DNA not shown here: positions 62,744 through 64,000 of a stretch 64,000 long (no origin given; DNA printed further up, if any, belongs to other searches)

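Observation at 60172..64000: Compact Arn/Gtr-like three-step module: sugar-nucleotide enzyme, GtrB-GtrA fusion, GT-C transferase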

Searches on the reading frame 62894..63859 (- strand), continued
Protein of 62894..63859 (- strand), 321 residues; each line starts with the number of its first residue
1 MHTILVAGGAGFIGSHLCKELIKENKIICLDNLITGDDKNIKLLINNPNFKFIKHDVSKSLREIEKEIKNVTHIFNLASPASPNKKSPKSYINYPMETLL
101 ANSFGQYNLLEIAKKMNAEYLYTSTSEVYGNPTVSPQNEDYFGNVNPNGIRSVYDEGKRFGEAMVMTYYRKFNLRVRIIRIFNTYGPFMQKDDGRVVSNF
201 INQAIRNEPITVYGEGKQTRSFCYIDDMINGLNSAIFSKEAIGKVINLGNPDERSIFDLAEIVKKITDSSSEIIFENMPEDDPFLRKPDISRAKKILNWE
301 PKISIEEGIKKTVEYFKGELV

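Call 26: search_solved_structures(query=L001:8047-9012:+, max_evalue=1e-20)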
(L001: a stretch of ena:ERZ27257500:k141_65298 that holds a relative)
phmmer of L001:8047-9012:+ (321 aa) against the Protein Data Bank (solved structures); distinct sequences matched with E-value up to 1e-20: 38.
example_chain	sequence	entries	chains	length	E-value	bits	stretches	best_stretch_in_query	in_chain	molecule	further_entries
2pk3_A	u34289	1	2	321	1.2e-65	225.1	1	4-318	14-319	GDP-6-deoxy-D-lyxo-4-hexulose reductase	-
6x3b_A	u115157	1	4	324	8.3e-54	186.2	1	66-319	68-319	GDP-6-deoxy-D-mannose reductase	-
7us5_A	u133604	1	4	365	1.8e-52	181.8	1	1-320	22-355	GDP-D-GLYCERO-D-MANNO-HEPTOSE 4,6-DEHYDRATASE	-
2hun_A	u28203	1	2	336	1.4e-34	123.1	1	3-317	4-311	336aa long hypothetical dTDP-glucose 4,6-dehydratase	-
6bi4_A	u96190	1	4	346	1.9e-32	116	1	4-317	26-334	dTDP-glucose 4,6-dehydratase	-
4lw8_A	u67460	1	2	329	8.7e-31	110.6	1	3-318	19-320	Putative epimerase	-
1n7g_A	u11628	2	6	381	5.3e-30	108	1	4-315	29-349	GDP-D-mannose-4,6-dehydratase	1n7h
5uzh_A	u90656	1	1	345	5.9e-30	107.9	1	5-263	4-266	NafoA.00085.b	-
4zrm_A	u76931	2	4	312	3.2e-29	105.5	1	4-319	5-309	UDP-glucose 4-epimerase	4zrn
6gpj_A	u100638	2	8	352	1.4e-28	103.4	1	3-260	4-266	GDP-mannose 4,6 dehydratase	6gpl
6q94_B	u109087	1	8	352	1.8e-28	103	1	3-260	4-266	GDP-mannose 4,6 dehydratase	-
1t2a_A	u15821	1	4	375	1.8e-28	103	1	3-260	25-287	GDP-mannose 4,6 dehydratase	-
1db3_A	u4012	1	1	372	2.3e-28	102.7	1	5-264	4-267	GDP-MANNOSE 4,6-DEHYDRATASE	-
5in4_A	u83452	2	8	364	2.4e-28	102.6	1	5-260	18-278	GDP-mannose 4,6 dehydratase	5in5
6gpk_A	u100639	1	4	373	3.3e-28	102.1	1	3-260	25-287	GDP-mannose 4,6 dehydratase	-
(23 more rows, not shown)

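Call 74: list_cluster_members(proteins=[window:62894-63859:-, P0001, P0270])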
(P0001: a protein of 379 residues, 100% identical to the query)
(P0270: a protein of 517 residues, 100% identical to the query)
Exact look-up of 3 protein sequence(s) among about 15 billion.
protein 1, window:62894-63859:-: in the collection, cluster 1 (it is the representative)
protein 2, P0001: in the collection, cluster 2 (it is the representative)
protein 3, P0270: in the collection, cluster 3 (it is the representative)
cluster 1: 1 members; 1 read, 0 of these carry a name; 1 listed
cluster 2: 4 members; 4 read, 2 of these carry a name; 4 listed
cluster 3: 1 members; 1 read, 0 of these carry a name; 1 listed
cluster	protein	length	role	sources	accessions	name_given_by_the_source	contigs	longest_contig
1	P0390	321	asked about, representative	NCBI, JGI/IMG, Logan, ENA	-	-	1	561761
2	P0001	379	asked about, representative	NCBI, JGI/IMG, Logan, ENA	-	-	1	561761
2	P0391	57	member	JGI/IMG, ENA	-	hypothetical protein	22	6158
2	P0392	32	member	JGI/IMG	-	hypothetical protein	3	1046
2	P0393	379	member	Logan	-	-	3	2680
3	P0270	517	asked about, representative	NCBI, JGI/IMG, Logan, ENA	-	-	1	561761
